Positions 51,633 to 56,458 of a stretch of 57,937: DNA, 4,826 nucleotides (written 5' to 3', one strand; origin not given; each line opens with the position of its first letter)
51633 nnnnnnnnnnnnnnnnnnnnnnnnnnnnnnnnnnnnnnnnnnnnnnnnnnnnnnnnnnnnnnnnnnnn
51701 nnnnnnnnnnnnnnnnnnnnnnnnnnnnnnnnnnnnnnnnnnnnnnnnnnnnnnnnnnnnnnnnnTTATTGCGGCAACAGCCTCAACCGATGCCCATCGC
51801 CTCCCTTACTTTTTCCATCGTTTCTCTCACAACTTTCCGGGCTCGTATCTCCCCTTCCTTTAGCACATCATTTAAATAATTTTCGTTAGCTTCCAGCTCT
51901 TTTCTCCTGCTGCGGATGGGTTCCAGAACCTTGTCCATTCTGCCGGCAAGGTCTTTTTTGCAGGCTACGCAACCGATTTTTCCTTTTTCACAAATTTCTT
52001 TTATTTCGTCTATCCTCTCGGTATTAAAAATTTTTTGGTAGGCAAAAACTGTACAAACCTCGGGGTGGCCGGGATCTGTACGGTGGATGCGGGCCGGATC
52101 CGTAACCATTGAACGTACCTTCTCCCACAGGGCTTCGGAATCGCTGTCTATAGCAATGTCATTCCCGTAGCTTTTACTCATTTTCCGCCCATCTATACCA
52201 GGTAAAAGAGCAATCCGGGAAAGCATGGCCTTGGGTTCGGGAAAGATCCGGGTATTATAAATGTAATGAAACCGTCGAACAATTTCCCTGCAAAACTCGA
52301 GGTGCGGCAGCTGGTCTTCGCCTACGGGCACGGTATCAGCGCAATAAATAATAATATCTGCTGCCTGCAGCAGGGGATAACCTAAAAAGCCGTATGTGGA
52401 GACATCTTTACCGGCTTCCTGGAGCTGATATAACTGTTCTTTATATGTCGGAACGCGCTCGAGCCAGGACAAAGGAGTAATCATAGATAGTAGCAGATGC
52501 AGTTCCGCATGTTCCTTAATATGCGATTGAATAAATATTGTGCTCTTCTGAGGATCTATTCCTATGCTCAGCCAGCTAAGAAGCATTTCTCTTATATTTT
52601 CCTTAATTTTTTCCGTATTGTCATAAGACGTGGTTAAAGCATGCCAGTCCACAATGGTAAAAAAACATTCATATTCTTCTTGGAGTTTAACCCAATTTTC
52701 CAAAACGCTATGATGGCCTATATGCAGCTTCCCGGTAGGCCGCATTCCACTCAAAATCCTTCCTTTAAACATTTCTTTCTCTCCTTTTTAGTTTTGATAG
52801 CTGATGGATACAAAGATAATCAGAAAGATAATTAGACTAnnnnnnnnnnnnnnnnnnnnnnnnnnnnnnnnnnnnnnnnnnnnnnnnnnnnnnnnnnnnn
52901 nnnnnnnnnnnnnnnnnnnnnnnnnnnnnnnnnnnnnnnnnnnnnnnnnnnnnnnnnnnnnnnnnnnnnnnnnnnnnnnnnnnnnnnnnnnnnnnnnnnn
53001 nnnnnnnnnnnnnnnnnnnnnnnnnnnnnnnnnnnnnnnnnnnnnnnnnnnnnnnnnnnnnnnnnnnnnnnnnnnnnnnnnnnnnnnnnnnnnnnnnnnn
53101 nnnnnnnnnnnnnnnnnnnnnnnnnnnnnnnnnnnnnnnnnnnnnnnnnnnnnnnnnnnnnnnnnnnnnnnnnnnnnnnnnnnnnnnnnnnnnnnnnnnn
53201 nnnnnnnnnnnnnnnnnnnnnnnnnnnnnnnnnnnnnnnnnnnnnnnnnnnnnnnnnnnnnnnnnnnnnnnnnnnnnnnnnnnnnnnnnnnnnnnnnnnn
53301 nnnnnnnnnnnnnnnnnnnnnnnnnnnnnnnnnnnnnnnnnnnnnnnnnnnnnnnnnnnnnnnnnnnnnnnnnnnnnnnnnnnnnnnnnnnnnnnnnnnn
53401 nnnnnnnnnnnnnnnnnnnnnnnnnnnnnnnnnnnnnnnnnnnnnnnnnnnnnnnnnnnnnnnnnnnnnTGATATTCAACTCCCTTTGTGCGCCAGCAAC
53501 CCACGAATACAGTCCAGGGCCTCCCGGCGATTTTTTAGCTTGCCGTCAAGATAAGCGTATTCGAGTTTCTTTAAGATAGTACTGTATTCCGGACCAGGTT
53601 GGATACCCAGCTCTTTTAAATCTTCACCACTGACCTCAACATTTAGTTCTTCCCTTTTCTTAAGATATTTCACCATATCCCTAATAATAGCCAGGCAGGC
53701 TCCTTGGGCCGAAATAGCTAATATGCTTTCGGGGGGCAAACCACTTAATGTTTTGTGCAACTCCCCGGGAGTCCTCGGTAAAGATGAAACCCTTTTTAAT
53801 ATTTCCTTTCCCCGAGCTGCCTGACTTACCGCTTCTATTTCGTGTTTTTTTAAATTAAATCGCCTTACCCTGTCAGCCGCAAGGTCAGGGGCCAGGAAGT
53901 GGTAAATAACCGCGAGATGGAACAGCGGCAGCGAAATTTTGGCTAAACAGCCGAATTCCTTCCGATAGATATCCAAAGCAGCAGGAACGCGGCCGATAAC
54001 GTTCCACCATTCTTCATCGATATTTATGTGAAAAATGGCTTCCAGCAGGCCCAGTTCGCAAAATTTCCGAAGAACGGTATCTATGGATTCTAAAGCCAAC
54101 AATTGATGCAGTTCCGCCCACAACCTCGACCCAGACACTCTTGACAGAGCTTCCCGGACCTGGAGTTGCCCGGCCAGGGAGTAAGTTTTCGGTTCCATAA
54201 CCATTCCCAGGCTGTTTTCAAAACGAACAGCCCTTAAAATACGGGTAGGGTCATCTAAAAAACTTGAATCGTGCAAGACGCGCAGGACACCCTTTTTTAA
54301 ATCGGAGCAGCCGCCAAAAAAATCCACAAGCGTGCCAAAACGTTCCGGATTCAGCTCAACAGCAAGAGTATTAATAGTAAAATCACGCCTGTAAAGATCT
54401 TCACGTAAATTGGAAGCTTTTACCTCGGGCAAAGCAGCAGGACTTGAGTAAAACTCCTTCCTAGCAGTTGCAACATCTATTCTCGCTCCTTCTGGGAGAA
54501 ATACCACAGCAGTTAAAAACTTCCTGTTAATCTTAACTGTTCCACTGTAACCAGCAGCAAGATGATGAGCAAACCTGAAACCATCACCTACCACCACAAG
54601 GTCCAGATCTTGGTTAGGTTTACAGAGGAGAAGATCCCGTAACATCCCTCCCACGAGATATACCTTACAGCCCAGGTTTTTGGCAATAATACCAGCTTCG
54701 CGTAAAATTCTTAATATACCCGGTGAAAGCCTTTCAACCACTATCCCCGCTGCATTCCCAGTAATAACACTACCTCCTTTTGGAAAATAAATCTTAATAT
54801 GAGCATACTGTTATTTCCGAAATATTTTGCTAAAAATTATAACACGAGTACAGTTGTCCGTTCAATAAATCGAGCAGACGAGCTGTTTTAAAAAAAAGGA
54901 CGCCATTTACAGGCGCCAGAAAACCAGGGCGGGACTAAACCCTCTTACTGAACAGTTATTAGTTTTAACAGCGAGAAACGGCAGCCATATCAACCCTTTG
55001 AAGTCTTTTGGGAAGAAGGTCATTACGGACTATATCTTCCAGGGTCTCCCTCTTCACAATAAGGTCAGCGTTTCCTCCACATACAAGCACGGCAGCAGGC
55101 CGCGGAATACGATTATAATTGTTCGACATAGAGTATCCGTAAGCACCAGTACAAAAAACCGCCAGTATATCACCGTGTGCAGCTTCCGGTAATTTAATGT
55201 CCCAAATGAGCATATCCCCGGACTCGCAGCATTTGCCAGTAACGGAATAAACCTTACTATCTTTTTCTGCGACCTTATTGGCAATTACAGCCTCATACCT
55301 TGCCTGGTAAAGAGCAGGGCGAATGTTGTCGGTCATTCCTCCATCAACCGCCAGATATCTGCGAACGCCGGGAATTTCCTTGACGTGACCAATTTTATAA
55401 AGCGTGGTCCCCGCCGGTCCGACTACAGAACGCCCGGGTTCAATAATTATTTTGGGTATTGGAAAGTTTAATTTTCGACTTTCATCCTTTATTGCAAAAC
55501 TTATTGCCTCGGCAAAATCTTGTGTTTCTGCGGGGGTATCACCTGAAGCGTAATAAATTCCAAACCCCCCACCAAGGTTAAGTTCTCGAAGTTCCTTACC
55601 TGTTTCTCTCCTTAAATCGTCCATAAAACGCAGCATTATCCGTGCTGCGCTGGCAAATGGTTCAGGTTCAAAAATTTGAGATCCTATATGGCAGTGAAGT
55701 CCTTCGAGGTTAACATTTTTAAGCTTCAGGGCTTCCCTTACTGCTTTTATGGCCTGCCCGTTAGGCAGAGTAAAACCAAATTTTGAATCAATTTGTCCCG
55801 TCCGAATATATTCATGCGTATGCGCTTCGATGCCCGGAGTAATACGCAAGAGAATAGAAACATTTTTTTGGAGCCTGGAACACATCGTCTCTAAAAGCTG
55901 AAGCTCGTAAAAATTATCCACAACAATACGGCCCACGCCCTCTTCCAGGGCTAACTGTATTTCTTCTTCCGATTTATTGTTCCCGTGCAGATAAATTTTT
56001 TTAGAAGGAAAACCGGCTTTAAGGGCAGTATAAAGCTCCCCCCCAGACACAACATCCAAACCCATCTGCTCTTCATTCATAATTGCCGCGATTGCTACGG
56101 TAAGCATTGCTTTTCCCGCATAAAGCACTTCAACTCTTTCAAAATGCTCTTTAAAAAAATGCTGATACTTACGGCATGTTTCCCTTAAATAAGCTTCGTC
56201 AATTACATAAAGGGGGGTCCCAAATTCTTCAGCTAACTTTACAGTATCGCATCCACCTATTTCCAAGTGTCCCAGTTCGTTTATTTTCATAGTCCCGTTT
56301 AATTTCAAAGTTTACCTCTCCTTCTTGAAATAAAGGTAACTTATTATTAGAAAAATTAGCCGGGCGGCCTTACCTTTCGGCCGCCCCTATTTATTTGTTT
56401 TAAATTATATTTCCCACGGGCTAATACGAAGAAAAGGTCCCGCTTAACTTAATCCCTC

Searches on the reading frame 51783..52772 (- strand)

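Call 48: search_protein_families(library=pfam, proteins=[window:51783-52772:-])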
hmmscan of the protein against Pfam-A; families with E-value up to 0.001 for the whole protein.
window:51783-52772:- (329 aa): 1 family
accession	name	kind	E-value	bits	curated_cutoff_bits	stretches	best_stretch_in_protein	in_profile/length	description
PF00579.31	tRNA-synt_1b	-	9.6e-69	232.4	21.1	1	5-283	7-291/292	tRNA synthetases class I (W and Y)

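Call 50: search_protein_families(library=ncbifam, proteins=[window:51783-52772:-])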
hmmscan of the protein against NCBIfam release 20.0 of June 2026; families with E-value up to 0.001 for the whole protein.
window:51783-52772:- (329 aa): 11 families
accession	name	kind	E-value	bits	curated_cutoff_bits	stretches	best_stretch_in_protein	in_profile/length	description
NF008922.0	PRK12283.1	equivalog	3.4e-133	444.4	572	2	1-173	1-172/400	tryptophan--tRNA ligase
TIGR00233.1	trpS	equivalog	9.8e-87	291.3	176.75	1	5-328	4-328/328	tryptophan--tRNA ligase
NF009207.0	PRK12556.1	equivalog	3.6e-64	216.7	479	1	5-328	5-331/332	tryptophan--tRNA ligase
NF008923.0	PRK12284.1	equivalog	3.9e-61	207.2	597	1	4-328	3-331/431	tryptophan--tRNA ligase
NF008925.0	PRK12285.1-2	equivalog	2.7e-33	115.4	451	1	6-295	65-355/365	tryptophan--tRNA ligase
NF008927.0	PRK12285.1-4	equivalog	3.9e-25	88.7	478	1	6-301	76-371/385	tryptophan--tRNA ligase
NF008926.0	PRK12285.1-3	equivalog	9.8e-24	84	320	2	6-169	68-229/429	tryptophan--tRNA ligase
NF008928.0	PRK12285.1-5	equivalog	5.8e-22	77.9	891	2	6-177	95-261/530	tryptophan--tRNA ligase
NF006330.0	PRK08560.1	equivalog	7.4e-18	64.7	220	1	9-295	38-333/342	tyrosine--tRNA ligase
NF008924.0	PRK12285.1-1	equivalog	3e-14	53.1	644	1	8-296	78-361/381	tryptophan--tRNA ligase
TIGR00234.1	tyrS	equivalog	5.2e-09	35.7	113.8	1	6-216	38-251/406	tyrosine--tRNA ligase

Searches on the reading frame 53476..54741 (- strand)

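Call 48: search_protein_families(library=pfam, proteins=[window:53476-54741:-])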
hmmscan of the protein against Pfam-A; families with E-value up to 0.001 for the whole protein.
window:53476-54741:- (421 aa): 3 families
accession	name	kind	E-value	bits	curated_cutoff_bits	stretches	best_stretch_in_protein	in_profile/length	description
PF01743.26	PolyA_pol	-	4.2e-26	92.2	23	1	27-154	1-126/126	Poly A polymerase head domain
PF13735.12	tRNA_NucTran2_2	-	2.6e-06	27.9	27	1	362-409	99-145/149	tRNA nucleotidyltransferase domain 2 putative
PF12627.12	PolyA_pol_RNAbd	-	5.7e-05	23.2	22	1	196-237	16-57/64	Probable RNA and SrmB- binding site of polymerase A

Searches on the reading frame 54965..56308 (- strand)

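Call 48: search_protein_families(library=pfam, proteins=[window:54965-56308:-])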
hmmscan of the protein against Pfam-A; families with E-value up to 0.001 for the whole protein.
window:54965-56308:- (447 aa): 3 families
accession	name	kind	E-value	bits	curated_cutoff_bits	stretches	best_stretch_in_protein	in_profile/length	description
PF02784.22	Orn_Arg_deC_N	-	2.9e-63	214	23.4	1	47-296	6-246/247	Pyridoxal-dependent decarboxylase, pyridoxal binding domain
PF00278.28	Orn_DAP_Arg_deC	-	4.8e-18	65.7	23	1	37-388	5-95/95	Pyridoxal-dependent decarboxylase, C-terminal sheet domain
PF01168.26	Ala_racemase_N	-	0.0006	20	24.1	1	73-245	39-193/220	Alanine racemase, N-terminal domain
